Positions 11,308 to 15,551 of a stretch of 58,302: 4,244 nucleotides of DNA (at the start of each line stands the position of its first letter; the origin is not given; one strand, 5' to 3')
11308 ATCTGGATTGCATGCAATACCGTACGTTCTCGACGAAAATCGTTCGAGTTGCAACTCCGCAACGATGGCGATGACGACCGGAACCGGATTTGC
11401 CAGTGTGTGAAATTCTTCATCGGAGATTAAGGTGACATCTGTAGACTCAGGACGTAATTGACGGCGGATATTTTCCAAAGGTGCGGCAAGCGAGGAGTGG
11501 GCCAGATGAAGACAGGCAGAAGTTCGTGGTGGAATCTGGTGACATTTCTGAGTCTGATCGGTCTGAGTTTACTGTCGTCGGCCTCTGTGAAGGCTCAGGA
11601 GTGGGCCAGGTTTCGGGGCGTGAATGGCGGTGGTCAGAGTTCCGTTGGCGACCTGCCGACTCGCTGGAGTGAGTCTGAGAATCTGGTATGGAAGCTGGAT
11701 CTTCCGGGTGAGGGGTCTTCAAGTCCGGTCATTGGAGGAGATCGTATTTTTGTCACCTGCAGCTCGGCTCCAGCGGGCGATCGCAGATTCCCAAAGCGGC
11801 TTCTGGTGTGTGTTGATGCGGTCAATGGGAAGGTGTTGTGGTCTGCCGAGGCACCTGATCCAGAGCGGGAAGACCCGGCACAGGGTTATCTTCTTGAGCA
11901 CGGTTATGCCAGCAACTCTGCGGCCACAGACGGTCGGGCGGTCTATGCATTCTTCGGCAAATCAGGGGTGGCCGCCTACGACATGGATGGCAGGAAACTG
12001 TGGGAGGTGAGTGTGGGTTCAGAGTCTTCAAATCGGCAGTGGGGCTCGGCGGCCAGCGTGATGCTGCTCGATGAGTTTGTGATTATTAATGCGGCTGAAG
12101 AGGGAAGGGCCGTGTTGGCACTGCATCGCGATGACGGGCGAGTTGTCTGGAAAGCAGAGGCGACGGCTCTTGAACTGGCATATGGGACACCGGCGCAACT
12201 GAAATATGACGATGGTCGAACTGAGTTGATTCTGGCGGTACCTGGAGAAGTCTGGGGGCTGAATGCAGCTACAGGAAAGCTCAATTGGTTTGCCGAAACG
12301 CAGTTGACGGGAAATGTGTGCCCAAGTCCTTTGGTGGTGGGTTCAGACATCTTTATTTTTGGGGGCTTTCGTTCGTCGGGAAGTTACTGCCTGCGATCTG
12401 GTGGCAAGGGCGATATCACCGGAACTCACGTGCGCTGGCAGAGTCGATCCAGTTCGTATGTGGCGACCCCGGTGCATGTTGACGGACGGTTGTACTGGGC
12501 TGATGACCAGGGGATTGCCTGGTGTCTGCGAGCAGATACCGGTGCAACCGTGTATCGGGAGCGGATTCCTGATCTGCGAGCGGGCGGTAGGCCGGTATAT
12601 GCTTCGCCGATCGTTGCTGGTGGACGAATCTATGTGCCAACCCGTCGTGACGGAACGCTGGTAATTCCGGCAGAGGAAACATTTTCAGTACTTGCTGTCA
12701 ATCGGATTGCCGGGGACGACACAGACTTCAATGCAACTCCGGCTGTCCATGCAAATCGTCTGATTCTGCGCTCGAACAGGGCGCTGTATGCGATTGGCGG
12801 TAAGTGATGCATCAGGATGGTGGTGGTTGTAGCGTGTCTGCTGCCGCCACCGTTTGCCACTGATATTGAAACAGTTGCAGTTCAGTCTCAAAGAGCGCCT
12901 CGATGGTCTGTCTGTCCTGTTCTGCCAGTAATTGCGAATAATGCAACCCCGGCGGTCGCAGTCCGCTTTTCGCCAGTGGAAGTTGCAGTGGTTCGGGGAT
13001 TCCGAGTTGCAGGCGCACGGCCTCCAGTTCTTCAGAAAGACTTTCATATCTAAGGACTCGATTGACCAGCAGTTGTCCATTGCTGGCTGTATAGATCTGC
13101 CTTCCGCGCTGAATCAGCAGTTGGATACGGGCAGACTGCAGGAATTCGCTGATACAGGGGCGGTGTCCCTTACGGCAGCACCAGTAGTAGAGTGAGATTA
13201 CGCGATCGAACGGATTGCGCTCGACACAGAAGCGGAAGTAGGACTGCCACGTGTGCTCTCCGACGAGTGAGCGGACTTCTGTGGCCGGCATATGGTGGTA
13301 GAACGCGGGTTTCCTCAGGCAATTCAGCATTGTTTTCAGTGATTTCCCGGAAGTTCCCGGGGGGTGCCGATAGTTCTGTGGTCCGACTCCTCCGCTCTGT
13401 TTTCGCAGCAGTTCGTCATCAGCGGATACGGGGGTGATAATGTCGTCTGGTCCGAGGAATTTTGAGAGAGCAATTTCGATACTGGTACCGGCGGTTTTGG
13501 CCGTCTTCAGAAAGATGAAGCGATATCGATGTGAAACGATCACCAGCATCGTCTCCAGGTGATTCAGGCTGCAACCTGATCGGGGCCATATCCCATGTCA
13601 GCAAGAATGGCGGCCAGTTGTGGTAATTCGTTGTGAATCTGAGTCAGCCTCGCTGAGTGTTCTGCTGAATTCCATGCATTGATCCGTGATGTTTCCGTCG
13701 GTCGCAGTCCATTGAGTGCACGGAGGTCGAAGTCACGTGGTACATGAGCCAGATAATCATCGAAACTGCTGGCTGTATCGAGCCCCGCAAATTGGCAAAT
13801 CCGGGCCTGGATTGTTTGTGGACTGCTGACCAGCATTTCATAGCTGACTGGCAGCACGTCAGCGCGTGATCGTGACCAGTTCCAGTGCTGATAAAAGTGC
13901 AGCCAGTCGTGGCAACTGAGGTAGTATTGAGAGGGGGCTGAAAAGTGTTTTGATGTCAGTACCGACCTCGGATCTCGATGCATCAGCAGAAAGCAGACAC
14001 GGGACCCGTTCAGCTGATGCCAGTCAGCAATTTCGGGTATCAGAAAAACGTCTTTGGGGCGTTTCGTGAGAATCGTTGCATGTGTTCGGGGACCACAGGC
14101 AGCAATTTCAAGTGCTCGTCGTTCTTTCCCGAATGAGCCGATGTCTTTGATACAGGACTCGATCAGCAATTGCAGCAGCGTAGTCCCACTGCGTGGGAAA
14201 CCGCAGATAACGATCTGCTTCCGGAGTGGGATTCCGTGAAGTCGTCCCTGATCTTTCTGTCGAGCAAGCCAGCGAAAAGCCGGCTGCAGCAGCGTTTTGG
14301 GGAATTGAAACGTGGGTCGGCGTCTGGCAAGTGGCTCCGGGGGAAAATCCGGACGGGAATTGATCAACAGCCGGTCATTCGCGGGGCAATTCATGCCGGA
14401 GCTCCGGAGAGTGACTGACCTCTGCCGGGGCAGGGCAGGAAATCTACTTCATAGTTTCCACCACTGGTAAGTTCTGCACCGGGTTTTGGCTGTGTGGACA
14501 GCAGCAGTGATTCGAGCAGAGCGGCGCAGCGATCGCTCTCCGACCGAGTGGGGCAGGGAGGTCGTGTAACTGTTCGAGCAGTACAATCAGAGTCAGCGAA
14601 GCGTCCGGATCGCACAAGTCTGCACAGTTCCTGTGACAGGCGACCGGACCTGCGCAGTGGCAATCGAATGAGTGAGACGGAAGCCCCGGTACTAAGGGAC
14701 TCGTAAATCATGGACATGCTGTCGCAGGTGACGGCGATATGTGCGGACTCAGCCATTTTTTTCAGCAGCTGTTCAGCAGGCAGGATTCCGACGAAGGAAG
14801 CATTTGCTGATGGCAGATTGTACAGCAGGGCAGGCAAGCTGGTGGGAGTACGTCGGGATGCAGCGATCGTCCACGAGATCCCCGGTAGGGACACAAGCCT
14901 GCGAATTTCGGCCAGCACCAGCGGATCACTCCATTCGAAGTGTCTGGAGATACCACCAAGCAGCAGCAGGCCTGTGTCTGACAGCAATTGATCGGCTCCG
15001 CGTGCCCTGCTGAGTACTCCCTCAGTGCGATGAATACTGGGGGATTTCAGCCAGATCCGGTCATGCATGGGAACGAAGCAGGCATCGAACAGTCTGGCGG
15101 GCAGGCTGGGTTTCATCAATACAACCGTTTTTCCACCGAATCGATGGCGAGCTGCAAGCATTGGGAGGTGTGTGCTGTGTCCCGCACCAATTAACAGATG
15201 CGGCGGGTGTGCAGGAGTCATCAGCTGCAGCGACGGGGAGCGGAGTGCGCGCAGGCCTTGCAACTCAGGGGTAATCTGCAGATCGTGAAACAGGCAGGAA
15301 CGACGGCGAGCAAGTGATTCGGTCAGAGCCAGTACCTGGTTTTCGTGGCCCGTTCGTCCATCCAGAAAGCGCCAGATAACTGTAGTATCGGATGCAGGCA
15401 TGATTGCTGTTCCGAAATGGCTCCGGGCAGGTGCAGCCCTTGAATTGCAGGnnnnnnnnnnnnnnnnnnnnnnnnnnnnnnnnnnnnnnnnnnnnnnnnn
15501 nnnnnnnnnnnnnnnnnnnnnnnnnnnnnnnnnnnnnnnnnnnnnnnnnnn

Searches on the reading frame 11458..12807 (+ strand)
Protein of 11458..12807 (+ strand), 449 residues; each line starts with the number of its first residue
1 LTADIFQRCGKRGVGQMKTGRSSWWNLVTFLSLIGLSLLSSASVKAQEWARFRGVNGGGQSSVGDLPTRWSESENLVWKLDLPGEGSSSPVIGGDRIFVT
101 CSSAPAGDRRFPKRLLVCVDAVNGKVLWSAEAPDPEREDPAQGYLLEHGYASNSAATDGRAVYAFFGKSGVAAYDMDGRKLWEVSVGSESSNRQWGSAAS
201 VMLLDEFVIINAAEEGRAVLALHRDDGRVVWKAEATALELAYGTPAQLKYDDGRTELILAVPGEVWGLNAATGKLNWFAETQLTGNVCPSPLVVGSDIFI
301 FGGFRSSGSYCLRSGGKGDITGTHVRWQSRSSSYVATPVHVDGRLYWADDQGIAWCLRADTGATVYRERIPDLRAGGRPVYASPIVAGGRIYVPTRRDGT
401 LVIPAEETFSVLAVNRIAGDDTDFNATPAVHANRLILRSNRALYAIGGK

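Call 10: search_protein_families(library=pfam, proteins=[window:11458-12807:+], max_evalue=0.01)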
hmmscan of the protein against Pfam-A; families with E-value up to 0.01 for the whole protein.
window:11458-12807:+ (449 aa): 3 families
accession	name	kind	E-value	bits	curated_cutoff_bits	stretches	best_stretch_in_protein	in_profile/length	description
PF13360.13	PQQ_2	-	1.9e-27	96.9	27.6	3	116-365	5-230/233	Outer membrane protein assembly factor BamB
PF13570.13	Beta-prop_ACSF4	-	1.7e-12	47.8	133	1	195-398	135-322/329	Beta-alanine-activating enzyme, beta-propeller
PF01011.28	PQQ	-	0.0013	18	26.7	0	328-367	43-82/595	Glucose/ethanol/alcohol dehydrogenase, beta-propeller domain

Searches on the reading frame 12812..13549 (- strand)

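Call 9: search_protein_families(library=pfam, proteins=[window:12812-13549:-], max_evalue=0.01)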
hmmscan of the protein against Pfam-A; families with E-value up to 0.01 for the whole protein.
window:12812-13549:- (245 aa): 1 family
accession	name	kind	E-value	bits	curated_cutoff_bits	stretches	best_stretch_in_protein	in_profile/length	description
PF03567.20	Sulfotransfer_2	-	8.5e-10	39.6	22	1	4-229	4-251/252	Sulfotransferase family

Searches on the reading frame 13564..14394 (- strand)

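Call 9: search_protein_families(library=pfam, proteins=[window:13564-14394:-], max_evalue=0.01)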
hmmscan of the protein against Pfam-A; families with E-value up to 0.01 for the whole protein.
window:13564-14394:- (276 aa): 2 families
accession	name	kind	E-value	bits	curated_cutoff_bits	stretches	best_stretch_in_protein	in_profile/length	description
PF13469.12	Sulfotransfer_3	-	5.3e-13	50.2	27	2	106-207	102-214/216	Sulfotransferase family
PF00685.33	Sulfotransfer_1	-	2.8e-09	37.2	22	1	59-218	2-195/255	Sulfotransferase domain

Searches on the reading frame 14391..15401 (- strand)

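Call 9: search_protein_families(library=pfam, proteins=[window:14391-15401:-], max_evalue=0.01)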
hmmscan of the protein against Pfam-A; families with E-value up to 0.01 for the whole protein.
window:14391-15401:- (336 aa): 1 family
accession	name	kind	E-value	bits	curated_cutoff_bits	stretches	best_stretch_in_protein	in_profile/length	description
PF06258.17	Mito_fiss_Elm1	-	1.7e-47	162.5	27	1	18-296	2-300/304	Mitochondrial fission ELM1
